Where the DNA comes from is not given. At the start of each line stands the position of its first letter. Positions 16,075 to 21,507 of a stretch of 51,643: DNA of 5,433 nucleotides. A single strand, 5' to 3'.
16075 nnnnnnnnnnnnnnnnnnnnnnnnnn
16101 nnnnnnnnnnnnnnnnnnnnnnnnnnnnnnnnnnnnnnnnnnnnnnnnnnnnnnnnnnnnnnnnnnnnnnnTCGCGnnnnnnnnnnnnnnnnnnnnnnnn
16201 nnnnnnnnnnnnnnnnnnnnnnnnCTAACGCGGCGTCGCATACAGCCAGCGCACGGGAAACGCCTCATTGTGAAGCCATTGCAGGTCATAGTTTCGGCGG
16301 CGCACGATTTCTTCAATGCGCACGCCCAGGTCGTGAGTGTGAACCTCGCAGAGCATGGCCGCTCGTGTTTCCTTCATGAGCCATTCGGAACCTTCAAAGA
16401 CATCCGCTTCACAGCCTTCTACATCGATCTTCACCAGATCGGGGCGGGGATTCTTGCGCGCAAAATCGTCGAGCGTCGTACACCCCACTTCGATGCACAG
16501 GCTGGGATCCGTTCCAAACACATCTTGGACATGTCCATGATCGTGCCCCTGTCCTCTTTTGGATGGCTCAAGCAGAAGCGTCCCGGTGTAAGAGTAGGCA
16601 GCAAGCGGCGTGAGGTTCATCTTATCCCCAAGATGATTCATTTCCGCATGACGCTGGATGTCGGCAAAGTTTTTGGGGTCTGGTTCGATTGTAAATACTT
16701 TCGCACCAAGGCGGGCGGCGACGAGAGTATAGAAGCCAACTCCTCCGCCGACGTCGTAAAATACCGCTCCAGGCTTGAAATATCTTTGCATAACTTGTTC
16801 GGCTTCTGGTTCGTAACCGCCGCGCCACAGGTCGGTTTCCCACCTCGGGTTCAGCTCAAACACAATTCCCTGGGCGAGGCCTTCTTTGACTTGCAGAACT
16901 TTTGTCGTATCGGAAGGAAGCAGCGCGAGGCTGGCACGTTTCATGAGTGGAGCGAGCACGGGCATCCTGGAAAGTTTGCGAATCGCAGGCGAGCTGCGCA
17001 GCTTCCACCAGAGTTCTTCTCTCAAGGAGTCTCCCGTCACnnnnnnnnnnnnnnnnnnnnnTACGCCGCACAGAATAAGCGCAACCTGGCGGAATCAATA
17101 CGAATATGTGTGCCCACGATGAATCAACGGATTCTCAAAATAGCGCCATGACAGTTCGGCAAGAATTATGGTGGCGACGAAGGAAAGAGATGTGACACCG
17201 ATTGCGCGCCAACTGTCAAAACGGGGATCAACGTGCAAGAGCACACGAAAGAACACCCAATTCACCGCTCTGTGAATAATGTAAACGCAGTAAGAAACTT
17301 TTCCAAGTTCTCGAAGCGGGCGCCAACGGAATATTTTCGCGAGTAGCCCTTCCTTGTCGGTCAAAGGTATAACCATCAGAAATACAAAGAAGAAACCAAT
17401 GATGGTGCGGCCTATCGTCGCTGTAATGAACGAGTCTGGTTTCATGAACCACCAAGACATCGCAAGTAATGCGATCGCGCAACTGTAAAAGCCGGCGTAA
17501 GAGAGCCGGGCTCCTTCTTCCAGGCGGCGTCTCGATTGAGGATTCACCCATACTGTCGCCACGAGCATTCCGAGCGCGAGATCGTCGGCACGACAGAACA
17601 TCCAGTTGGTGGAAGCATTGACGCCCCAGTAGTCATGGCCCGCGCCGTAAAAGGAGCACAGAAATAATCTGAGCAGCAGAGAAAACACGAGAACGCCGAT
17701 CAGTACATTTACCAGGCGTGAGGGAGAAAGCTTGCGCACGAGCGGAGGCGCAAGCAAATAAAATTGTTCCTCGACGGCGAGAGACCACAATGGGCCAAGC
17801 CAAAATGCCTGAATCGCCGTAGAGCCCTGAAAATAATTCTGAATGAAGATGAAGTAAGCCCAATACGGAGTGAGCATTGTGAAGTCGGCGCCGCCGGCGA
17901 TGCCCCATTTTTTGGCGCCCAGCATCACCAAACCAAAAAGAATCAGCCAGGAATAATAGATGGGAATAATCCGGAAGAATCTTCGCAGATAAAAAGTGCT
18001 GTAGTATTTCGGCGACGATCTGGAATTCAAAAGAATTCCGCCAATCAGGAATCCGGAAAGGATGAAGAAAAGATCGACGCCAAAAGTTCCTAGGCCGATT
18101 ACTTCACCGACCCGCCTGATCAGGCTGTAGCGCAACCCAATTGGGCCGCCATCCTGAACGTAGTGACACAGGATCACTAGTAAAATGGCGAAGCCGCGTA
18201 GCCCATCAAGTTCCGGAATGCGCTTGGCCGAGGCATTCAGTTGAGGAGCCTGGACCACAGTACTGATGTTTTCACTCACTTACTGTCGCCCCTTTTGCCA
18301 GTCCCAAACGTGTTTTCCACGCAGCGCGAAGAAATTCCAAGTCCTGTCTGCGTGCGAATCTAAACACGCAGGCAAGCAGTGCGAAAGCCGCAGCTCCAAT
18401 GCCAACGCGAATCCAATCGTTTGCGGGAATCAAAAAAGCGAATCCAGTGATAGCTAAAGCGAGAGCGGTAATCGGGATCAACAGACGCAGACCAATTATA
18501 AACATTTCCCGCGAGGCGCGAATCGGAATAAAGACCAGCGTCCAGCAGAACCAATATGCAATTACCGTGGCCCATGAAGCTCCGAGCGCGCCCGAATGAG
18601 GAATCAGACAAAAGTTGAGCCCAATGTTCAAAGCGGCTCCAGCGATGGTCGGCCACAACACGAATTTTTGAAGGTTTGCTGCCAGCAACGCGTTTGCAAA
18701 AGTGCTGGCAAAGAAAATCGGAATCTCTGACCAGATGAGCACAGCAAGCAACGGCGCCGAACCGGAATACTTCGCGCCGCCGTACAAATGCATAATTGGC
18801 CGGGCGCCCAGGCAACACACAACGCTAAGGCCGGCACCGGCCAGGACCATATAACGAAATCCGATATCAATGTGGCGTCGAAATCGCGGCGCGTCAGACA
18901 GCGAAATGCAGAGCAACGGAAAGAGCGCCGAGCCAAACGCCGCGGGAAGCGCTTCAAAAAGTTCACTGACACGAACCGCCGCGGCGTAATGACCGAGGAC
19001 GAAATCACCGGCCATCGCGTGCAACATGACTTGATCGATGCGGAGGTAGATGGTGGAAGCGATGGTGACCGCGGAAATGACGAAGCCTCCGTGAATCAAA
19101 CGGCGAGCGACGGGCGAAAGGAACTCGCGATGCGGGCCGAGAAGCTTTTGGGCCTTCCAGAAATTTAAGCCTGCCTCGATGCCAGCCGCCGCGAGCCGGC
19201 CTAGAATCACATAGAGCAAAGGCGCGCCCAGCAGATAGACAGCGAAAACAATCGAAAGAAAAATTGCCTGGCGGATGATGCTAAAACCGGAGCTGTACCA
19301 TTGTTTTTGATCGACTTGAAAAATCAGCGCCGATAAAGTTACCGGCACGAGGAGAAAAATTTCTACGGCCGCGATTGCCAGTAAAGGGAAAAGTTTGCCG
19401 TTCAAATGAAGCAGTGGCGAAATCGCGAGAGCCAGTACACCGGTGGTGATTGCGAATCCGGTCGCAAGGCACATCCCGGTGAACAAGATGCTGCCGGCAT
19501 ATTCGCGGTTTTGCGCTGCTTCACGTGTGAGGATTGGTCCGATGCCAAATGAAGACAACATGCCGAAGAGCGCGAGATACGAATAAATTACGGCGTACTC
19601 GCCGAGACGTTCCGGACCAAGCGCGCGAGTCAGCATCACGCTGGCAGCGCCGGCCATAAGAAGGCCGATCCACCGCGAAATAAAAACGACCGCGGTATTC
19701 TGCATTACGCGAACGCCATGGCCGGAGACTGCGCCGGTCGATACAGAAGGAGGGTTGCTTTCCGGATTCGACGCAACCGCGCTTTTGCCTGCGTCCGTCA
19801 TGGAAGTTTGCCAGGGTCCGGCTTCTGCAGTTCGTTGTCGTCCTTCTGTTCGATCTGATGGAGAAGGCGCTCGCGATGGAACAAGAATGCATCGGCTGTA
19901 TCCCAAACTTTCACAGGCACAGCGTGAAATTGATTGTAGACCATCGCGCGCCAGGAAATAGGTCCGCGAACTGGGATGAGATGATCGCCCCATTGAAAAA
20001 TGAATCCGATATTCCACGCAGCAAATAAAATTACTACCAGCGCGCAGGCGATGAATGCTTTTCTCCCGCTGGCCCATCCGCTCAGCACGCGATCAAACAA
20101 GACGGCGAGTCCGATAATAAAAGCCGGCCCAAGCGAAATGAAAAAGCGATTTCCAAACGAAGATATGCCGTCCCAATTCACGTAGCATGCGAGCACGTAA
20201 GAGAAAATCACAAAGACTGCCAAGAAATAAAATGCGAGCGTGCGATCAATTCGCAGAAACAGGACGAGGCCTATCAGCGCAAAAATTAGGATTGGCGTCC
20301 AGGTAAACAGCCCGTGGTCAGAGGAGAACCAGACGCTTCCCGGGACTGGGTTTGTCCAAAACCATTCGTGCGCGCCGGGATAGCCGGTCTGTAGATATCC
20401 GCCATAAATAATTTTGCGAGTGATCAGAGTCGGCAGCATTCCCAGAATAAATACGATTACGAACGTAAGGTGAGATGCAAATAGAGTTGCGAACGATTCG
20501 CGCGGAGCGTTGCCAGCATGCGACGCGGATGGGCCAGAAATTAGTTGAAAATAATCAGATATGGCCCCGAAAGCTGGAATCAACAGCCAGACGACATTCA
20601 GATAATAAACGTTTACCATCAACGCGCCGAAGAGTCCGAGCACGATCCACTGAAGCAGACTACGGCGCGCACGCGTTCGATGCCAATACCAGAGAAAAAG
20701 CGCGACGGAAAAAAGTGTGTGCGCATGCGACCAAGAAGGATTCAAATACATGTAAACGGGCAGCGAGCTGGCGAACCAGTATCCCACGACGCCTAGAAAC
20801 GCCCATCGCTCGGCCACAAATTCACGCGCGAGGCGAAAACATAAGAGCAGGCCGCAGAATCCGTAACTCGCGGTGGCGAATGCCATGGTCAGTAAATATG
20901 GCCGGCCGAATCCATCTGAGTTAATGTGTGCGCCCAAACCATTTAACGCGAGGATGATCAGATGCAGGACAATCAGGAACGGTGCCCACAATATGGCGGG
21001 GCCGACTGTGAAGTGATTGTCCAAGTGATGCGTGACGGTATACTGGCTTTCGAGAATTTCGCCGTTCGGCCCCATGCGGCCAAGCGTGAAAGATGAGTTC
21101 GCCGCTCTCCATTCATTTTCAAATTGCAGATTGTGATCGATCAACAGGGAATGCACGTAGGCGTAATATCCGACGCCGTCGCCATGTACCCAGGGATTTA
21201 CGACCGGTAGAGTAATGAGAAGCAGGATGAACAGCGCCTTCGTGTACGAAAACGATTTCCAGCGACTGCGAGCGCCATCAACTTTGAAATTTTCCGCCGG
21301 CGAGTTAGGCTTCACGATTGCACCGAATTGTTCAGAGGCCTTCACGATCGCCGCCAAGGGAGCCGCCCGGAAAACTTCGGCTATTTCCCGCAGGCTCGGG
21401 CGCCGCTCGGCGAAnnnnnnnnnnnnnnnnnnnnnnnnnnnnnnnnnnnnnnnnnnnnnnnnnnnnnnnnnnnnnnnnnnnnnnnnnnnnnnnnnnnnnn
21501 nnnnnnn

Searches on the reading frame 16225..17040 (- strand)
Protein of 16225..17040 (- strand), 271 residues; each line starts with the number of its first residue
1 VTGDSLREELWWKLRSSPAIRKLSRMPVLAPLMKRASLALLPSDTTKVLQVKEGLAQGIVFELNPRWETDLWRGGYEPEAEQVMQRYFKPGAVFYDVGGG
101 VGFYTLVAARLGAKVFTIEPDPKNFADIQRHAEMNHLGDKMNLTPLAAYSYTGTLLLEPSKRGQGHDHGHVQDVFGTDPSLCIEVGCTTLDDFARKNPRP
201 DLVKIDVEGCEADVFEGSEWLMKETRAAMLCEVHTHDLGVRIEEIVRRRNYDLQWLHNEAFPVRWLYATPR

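Call 8: search_protein_families(library=ncbifam, proteins=[window:16225-17040:-], max_evalue=0.001)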
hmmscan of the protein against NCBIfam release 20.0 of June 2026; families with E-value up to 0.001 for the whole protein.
window:16225-17040:- (271 aa): 2 families
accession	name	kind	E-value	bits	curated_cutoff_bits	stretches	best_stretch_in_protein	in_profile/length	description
TIGR01444.1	fkbM_fam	subfamily_domain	7.4e-26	91.3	37.7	1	93-234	1-143/143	FkbM family methyltransferase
NF043040.1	corrin_prot_MT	hypoth_equivalog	0.00016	21.1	180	1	74-148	25-99/216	corrinoid protein-associated methyltransferase CpaM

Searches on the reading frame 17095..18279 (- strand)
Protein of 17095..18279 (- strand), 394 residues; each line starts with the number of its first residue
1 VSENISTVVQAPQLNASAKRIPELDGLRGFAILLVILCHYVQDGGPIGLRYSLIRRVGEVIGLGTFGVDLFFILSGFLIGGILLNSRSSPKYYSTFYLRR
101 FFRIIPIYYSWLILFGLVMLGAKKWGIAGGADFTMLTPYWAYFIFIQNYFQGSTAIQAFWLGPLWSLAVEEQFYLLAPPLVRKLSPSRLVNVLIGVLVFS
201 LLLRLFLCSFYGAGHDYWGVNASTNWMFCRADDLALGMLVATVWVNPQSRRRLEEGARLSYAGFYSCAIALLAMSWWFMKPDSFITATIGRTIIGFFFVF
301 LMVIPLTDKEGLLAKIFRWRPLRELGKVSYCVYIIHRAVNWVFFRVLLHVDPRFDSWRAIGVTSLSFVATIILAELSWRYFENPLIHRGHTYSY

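Call 8: search_protein_families(library=ncbifam, proteins=[window:17095-18279:-], max_evalue=0.001)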
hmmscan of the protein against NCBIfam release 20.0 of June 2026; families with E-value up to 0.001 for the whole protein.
window:17095-18279:- (394 aa): 1 family
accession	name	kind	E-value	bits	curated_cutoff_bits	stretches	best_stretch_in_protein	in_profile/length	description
NF058601.1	ActlTfSucTMsmeg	equivalog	0.00021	19.8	1275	1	23-389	34-384/723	acetyltransferase SucT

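Call 28: search_protein_families(library=pfam, proteins=[window:17095-18279:-], max_evalue=0.1)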
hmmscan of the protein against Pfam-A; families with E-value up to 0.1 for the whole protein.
window:17095-18279:- (394 aa): 1 family
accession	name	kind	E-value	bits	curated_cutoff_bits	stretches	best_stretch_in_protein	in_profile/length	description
PF01757.29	Acyl_transf_3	-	2.1e-35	122.8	31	1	22-374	2-321/326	Acyltransferase domain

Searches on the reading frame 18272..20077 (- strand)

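Call 8: search_protein_families(library=ncbifam, proteins=[window:18272-20077:-], max_evalue=0.001)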
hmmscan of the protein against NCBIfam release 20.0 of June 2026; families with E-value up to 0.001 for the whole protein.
window:18272-20077:- (601 aa): 2 families
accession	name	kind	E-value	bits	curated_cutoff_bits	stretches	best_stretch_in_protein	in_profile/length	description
NF041871.1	Wzx_EPS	equivalog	7.9e-09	34.7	800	1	145-566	23-454/492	exopolysaccharide biosynthesis flippase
TIGR02900.1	spore_V_B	equivalog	4.3e-05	22.5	372.3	0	403-529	315-441/488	stage V sporulation protein B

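Call 28: search_protein_families(library=pfam, proteins=[window:18272-20077:-], max_evalue=0.1)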
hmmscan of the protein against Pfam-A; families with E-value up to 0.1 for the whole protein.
window:18272-20077:- (601 aa): 2 families
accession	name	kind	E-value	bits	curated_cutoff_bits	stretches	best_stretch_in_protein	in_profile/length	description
PF01943.22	Polysacc_synt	-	1.4e-20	74.3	28.2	1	125-389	2-270/274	Polysaccharide biosynthesis protein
PF13440.11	Polysacc_synt_3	-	2.5e-13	50.4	23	1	149-441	2-292/293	Polysaccharide biosynthesis protein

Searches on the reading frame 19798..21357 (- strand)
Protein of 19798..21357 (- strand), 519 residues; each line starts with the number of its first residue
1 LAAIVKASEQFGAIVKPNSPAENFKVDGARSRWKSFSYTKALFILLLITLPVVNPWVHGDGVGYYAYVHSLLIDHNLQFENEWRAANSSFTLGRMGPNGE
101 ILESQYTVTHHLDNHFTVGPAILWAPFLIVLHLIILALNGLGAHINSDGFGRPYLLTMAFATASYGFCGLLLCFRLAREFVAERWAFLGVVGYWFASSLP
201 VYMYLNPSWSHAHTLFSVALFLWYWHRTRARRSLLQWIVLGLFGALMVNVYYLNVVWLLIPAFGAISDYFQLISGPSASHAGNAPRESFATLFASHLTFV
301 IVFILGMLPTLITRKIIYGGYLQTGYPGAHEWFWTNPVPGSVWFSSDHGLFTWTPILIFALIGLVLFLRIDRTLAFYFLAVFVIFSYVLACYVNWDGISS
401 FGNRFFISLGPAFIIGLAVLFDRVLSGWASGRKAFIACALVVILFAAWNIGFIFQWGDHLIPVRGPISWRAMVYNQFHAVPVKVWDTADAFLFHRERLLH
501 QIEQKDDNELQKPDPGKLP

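Call 8: search_protein_families(library=ncbifam, proteins=[window:19798-21357:-], max_evalue=0.001)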
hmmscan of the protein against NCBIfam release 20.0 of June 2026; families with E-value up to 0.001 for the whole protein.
window:19798-21357:- (519 aa): 1 family
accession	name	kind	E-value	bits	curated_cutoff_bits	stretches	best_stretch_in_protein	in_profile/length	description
NF047440.1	LA3751_2_3_fam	subfamily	2.5e-05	23.3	200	1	167-446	110-378/460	LA_3751/LA_3752 family putative glycosyltransferase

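Call 28: search_protein_families(library=pfam, proteins=[window:19798-21357:-], max_evalue=0.1)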
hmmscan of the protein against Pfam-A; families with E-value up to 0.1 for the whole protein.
window:19798-21357:- (519 aa): 0 families
